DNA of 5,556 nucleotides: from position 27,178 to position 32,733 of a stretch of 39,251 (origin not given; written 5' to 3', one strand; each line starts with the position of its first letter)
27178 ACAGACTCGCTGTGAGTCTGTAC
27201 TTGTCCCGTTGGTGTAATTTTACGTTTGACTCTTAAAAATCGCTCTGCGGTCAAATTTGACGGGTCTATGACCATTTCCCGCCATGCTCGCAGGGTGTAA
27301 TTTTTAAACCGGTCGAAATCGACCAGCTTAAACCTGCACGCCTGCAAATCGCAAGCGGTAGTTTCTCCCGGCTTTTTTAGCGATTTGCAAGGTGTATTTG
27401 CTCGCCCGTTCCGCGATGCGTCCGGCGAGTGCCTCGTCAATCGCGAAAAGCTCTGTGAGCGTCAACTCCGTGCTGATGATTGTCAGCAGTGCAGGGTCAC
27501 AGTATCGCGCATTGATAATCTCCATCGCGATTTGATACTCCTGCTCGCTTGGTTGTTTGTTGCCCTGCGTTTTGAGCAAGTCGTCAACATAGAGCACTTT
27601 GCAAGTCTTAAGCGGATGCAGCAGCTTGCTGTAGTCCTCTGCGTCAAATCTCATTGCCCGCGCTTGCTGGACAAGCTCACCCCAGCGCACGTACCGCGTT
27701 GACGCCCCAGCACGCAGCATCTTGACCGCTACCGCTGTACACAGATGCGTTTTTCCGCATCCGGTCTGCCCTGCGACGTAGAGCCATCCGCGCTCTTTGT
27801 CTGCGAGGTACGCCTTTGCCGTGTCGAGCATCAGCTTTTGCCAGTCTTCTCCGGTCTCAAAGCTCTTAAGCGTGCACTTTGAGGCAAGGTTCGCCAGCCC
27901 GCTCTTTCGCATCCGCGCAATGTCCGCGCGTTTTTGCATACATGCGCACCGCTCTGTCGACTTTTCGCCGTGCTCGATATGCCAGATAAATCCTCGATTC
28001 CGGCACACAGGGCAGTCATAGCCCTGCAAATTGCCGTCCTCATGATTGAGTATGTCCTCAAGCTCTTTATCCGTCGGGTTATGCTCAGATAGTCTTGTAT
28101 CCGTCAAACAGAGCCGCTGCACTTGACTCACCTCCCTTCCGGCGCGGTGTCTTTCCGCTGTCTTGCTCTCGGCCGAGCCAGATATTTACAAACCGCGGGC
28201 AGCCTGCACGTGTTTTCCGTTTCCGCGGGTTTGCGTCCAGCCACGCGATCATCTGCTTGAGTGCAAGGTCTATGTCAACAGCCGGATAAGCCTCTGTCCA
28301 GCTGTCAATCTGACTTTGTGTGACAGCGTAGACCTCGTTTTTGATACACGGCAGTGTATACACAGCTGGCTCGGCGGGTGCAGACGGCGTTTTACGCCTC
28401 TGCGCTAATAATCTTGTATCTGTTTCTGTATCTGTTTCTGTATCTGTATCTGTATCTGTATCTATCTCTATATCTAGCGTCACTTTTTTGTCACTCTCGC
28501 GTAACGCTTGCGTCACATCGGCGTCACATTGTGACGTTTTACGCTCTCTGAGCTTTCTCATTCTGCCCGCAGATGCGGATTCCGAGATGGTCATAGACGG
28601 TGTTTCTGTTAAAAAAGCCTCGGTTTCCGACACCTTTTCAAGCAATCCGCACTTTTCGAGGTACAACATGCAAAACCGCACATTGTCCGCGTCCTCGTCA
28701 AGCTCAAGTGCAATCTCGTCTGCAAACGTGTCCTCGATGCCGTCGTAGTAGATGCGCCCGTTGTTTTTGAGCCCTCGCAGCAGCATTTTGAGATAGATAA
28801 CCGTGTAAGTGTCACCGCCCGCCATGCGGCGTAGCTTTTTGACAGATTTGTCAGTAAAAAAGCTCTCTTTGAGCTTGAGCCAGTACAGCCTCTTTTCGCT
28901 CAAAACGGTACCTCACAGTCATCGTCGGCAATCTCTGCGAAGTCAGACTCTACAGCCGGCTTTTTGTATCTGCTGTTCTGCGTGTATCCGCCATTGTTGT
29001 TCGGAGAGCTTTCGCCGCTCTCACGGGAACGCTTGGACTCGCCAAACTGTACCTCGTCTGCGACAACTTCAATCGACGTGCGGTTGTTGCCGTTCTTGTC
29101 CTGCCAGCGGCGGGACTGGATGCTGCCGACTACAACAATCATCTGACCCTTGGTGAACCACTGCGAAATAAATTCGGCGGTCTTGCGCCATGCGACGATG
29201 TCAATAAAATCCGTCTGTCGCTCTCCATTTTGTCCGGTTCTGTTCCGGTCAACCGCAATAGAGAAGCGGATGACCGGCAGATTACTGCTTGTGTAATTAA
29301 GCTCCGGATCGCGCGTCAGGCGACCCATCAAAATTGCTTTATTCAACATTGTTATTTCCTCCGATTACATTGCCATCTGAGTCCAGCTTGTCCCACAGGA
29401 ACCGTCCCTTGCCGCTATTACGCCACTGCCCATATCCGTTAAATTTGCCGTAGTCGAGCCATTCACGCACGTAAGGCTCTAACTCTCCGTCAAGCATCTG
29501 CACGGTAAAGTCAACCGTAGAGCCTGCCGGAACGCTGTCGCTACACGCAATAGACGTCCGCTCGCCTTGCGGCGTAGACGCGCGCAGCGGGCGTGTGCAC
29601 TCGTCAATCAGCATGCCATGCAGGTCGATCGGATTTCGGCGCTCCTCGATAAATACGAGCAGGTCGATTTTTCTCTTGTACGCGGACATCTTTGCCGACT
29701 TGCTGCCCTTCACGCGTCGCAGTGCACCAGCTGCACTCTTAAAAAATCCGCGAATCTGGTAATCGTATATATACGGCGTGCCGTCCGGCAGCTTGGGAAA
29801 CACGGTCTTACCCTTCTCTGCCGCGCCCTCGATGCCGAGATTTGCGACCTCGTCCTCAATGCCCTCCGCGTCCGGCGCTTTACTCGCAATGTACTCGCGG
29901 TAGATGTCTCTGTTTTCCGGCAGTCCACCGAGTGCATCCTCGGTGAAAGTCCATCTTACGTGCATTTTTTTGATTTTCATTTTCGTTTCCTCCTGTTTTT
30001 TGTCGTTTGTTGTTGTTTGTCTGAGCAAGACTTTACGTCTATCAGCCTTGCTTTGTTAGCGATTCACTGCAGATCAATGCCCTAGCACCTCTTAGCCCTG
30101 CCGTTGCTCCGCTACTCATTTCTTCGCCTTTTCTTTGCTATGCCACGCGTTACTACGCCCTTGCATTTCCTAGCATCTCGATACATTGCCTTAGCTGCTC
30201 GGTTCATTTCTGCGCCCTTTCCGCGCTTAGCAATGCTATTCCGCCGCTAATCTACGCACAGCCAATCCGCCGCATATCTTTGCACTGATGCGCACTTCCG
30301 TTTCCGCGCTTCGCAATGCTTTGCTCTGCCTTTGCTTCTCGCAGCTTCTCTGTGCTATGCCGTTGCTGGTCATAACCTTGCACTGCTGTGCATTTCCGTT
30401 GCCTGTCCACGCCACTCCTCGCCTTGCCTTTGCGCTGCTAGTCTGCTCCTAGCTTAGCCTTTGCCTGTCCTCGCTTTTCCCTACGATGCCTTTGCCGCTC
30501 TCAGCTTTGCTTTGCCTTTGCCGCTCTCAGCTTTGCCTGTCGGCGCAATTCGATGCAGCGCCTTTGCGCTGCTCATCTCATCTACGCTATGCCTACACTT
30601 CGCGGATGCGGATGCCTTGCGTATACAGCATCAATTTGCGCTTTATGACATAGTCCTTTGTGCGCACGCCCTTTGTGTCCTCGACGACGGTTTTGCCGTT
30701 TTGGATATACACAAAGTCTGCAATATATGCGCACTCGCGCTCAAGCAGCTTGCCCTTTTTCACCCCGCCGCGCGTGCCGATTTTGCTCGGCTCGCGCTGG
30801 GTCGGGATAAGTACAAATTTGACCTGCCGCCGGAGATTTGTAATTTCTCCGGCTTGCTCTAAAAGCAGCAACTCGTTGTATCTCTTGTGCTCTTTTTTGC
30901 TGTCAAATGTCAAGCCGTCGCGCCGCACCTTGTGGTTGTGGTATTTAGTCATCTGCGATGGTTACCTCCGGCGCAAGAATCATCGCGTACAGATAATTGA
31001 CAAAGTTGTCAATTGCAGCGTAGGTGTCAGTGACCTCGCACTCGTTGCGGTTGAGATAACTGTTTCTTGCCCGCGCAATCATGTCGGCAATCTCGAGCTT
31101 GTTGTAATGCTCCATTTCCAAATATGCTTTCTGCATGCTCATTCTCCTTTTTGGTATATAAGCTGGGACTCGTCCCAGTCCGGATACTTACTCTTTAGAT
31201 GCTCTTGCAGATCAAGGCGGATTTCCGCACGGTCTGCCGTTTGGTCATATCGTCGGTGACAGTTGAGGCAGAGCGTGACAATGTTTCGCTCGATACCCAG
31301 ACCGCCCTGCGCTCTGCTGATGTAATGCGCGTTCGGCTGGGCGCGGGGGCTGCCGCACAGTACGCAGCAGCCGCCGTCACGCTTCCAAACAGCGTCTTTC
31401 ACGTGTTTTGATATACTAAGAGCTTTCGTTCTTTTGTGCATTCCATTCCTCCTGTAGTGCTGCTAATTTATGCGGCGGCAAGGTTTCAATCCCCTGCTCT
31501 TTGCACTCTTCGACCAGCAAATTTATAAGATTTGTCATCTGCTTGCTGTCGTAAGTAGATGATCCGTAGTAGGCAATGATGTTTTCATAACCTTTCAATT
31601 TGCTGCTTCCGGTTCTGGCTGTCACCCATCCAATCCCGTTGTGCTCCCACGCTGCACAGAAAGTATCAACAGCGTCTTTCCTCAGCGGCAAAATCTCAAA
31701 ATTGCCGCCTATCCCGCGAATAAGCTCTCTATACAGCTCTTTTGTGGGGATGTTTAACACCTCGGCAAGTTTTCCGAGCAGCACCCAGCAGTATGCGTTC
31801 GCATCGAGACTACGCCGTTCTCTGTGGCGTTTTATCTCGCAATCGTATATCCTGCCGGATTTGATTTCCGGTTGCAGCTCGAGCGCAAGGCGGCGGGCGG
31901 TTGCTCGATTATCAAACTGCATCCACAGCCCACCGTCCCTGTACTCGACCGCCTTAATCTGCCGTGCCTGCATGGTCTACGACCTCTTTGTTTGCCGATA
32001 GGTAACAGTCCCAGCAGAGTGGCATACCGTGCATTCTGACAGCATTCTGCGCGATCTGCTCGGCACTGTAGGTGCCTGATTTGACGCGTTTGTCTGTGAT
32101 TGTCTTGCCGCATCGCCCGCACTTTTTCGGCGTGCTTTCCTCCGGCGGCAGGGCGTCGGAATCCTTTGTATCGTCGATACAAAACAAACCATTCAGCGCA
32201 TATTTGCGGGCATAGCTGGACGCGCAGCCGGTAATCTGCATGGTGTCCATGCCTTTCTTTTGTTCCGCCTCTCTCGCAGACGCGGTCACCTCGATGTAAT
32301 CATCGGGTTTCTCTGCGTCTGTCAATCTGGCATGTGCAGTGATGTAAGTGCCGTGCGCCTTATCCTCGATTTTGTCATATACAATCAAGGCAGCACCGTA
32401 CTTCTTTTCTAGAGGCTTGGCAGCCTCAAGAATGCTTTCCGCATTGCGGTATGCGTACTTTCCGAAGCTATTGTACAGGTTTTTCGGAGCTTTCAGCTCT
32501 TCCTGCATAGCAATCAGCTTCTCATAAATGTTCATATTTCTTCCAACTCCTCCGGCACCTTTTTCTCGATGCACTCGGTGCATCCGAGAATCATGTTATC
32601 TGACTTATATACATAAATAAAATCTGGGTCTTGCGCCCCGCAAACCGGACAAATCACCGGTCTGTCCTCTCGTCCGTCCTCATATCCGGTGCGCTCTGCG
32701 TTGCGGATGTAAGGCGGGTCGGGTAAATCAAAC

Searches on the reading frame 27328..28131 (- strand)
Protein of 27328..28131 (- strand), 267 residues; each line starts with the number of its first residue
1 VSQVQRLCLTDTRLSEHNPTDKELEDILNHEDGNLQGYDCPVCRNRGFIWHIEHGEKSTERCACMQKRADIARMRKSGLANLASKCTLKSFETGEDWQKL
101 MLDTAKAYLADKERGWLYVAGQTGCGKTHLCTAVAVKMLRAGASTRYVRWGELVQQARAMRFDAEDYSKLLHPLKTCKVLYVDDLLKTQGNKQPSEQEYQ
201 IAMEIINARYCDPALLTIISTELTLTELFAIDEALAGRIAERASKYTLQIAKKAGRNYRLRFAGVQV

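Call 98: search_protein_families(library=pfam, proteins=[window:27328-28131:-], max_evalue=0.001)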
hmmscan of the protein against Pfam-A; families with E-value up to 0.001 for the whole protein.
window:27328-28131:- (267 aa): 5 families
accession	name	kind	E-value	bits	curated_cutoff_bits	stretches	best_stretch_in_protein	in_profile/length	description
PF01695.23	IstB_IS21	-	2.8e-12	47.1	24.1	1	108-261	88-233/238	IstB-like ATP binding protein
PF20720.3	nSTAND3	-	2.2e-05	24.6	27.2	1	112-215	15-104/155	Novel STAND NTPase 3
PF00308.24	Bac_DnaA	-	4e-05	24.3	23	1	109-202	29-123/162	Bacterial DnaA ATPAse domain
PF02562.22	PhoH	-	0.00021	21.3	27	1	117-174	22-79/205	PhoH-like protein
PF00004.35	AAA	-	0.00062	20.7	21.2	1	118-239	2-123/131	ATPase family associated with various cellular activities (AAA)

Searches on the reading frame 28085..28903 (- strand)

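Call 98: search_protein_families(library=pfam, proteins=[window:28085-28903:-], max_evalue=0.001)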
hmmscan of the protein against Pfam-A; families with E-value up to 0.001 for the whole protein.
window:28085-28903:- (272 aa): 1 family
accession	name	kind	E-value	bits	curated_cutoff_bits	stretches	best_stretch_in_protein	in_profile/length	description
PF09681.16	Phage_rep_org_N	-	7.1e-22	78.1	23.3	1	8-123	1-118/121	N-terminal phage replisome organiser (Phage_rep_org_N)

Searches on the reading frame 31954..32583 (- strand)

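Call 98: search_protein_families(library=pfam, proteins=[window:31954-32583:-], max_evalue=0.001)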
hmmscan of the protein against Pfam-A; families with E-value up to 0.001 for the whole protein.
window:31954-32583:- (209 aa): 1 family
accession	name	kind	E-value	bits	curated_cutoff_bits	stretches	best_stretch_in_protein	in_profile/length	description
PF04404.17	ERF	-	3.6e-35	121.6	25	1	19-149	1-131/153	ERF superfamily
